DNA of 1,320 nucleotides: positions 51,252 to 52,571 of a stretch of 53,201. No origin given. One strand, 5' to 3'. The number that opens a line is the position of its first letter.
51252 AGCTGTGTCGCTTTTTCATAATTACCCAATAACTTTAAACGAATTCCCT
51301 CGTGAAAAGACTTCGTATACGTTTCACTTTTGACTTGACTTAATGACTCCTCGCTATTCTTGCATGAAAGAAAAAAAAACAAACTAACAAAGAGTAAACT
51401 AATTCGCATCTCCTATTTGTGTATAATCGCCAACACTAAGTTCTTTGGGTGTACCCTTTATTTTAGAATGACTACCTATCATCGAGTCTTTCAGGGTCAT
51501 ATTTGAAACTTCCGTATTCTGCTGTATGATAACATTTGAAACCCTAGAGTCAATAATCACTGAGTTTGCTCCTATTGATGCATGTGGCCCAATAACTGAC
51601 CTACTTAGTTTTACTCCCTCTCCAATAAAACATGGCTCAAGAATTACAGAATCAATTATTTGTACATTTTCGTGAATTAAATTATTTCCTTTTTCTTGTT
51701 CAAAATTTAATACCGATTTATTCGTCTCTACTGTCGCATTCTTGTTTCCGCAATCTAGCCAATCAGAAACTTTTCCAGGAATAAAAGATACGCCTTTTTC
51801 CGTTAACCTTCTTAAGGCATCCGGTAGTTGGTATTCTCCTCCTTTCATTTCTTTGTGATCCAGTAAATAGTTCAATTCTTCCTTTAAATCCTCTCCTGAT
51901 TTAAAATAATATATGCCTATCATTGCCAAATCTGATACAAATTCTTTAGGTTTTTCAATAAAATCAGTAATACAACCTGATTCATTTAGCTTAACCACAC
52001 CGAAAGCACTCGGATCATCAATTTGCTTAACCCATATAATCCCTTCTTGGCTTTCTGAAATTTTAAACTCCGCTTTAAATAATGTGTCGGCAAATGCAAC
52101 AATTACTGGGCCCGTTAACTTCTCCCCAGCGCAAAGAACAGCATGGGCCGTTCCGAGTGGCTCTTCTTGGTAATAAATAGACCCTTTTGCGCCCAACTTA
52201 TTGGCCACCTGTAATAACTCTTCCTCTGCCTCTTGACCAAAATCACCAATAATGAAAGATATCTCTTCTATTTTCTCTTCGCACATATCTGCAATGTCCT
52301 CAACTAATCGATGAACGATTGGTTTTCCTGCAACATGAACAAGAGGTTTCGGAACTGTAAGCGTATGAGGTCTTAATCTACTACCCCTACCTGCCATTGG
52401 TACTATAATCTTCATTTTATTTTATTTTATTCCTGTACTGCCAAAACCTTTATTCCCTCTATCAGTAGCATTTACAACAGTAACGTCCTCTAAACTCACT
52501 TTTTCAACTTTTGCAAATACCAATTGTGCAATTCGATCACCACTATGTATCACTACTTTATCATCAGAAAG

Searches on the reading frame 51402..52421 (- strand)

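Call 56: search_protein_families(library=pfam, proteins=[window:51402-52421:-], max_evalue=0.0001)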
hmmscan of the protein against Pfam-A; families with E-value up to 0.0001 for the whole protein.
window:51402-52421:- (340 aa): 3 families
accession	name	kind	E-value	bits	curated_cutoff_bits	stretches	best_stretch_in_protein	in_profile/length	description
PF00483.29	NTP_transferase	-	6.1e-31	108.3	21.2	1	9-237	6-242/245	Nucleotidyl transferase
PF25084.1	LbH_EIF2B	-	1.5e-06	28.6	54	1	248-308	29-90/105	EIF2B subunit epsilon LbH domain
PF00132.30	Hexapep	-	7.3e-06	25.9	27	0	258-289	2-34/36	Bacterial transferase hexapeptide (six repeats)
